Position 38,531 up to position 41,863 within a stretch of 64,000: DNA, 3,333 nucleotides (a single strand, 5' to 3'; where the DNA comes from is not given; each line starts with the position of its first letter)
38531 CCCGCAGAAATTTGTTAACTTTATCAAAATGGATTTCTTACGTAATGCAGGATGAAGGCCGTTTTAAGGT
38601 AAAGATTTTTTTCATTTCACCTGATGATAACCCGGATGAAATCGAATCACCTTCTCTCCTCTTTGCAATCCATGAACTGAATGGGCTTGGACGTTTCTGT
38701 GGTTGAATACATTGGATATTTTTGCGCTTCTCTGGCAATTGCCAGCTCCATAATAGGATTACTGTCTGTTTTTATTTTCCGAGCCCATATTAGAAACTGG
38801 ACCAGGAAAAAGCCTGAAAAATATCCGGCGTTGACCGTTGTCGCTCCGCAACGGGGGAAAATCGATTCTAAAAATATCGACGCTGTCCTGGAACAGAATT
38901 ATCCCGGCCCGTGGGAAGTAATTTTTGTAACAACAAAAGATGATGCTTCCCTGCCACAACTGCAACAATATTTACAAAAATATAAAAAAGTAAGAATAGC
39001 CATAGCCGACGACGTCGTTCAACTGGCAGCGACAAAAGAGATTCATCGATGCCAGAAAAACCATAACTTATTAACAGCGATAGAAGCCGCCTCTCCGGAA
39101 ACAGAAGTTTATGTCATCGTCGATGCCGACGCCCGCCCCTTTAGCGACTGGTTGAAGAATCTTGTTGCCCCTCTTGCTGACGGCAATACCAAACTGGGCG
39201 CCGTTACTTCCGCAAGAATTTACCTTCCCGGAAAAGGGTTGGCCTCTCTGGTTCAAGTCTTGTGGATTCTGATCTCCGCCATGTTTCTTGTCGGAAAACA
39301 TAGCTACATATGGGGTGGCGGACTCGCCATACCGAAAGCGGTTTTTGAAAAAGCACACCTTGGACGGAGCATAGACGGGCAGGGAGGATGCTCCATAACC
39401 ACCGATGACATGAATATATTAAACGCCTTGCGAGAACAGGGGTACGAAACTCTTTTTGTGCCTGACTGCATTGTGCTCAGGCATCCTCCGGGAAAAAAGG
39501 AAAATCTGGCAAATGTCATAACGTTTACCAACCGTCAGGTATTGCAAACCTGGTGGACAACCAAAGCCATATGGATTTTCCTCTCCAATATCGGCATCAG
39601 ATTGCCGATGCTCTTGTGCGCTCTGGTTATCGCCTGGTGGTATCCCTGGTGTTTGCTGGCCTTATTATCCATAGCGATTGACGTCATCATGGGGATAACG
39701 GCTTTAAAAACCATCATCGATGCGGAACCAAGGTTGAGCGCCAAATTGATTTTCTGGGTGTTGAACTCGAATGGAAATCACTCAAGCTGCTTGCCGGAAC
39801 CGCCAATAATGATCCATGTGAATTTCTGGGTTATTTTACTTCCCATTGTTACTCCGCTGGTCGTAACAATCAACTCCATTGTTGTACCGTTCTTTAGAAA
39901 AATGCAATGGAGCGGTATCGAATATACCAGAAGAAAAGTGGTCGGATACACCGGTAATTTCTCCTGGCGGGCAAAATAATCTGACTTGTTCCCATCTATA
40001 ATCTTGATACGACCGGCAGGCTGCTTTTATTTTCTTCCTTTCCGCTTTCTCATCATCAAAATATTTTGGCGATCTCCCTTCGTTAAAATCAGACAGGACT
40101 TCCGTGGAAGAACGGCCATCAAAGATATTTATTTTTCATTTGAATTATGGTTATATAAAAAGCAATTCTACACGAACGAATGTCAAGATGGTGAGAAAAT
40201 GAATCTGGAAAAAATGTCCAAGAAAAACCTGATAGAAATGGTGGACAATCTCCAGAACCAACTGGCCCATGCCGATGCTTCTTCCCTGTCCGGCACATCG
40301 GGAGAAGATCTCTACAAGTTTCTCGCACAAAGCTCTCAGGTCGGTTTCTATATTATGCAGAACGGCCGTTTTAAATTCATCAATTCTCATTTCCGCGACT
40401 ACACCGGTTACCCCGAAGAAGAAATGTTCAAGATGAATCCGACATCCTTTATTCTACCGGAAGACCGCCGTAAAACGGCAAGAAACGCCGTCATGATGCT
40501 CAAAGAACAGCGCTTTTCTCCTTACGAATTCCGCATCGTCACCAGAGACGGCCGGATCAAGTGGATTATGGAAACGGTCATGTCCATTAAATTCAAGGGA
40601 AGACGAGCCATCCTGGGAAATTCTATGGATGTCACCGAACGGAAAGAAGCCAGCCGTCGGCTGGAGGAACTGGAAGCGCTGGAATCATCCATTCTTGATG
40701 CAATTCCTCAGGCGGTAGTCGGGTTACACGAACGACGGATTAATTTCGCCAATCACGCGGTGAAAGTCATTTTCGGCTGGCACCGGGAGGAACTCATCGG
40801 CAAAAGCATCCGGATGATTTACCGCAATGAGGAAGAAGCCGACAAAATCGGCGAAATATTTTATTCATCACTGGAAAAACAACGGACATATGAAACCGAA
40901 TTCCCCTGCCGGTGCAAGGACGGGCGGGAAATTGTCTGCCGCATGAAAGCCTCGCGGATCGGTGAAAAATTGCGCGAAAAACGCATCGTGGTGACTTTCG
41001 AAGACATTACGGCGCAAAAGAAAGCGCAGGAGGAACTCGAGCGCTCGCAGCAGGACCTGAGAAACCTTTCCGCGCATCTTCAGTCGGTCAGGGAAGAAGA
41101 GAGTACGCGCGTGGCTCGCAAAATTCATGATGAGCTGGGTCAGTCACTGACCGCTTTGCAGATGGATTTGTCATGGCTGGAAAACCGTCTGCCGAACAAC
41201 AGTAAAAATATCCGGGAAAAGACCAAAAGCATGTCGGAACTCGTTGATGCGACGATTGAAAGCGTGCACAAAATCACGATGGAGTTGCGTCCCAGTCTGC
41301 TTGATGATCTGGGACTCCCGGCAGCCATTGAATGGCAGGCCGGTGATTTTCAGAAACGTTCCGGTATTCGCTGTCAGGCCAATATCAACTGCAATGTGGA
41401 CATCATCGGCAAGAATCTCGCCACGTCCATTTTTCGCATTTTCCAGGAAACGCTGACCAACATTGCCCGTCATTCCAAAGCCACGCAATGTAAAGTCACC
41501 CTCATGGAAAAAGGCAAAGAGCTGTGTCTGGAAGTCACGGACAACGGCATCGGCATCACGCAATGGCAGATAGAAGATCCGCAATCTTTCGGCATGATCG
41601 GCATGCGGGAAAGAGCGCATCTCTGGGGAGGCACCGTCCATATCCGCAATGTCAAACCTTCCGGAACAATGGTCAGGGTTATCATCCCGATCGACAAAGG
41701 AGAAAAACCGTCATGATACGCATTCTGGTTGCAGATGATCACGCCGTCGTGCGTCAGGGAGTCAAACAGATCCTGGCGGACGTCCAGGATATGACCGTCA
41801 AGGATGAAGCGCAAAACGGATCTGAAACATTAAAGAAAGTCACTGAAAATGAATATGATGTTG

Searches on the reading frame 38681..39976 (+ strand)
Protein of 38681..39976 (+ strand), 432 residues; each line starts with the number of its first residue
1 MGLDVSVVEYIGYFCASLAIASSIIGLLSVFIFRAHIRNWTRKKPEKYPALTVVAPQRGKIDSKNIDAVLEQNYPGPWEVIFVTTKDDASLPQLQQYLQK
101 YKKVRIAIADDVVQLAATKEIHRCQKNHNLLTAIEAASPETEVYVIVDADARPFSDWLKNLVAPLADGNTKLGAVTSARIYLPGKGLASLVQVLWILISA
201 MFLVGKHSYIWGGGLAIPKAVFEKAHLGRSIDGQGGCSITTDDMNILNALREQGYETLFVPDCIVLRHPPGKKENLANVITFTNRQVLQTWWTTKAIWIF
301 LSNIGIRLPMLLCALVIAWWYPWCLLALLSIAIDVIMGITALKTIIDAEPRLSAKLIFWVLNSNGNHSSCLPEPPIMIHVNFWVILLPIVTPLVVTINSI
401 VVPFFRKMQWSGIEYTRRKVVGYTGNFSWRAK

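Call 46: search_protein_families(library=pfam, proteins=[window:38681-39976:+], max_evalue=0.0001)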
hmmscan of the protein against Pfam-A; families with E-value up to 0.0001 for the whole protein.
window:38681-39976:+ (432 aa): 4 families
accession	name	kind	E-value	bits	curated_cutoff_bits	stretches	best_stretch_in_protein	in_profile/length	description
PF13641.12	Glyco_tranf_2_3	-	7e-07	29.9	27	1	51-271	5-215/230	Glycosyltransferase like family 2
PF00535.33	Glycos_transf_2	-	1.7e-06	28.5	23.3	1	65-170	16-108/168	Glycosyl transferase family 2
PF13506.12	Glyco_transf_21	-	3.5e-05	23.8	21.7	1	121-264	13-151/174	Glycosyl transferase family 21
PF13632.12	Glyco_trans_2_3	-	3.9e-05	24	27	1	145-329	3-189/198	Glycosyl transferase family group 2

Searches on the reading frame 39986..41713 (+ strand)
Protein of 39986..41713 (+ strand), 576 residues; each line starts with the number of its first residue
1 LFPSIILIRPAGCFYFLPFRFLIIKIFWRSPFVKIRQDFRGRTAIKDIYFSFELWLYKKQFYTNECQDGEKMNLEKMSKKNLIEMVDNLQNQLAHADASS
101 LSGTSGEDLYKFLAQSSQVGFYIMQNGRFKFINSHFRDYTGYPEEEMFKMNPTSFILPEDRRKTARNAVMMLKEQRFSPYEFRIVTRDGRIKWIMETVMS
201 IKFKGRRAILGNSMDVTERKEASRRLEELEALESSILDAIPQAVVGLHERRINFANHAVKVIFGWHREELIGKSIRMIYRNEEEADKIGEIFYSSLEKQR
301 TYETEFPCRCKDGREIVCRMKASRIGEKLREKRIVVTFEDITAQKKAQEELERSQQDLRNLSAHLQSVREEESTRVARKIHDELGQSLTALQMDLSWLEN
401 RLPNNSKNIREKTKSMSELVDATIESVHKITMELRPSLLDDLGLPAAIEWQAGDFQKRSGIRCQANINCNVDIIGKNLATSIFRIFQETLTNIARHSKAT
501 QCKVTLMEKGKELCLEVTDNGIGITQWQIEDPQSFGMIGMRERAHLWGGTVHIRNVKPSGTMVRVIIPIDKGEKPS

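Call 46: search_protein_families(library=pfam, proteins=[window:39986-41713:+], max_evalue=0.0001)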
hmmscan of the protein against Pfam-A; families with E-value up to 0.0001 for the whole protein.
window:39986-41713:+ (576 aa): 7 families
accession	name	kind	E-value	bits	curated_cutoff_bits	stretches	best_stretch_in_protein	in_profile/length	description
PF00989.32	PAS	-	1.1e-21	77.4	22.6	2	235-341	5-113/113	PAS fold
PF13426.13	PAS_9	-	4.6e-20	72.3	27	2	248-343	9-103/103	PAS domain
PF08447.18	PAS_3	-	9.6e-20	71.1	25.6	2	131-201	3-75/89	PAS fold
PF07730.19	HisKA_3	-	4.7e-12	46.7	24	1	374-438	3-67/68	Histidine kinase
PF02518.31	HATPase_c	-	6.5e-12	46.3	26.4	1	480-570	4-110/111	Histidine kinase-, DNA gyrase B-, and HSP90-like ATPase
PF08448.16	PAS_4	-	1e-10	42.2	23.1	0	248-345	13-109/110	PAS fold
PF13188.13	PAS_8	-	6e-08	32.8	21.8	0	235-286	5-58/65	PAS domain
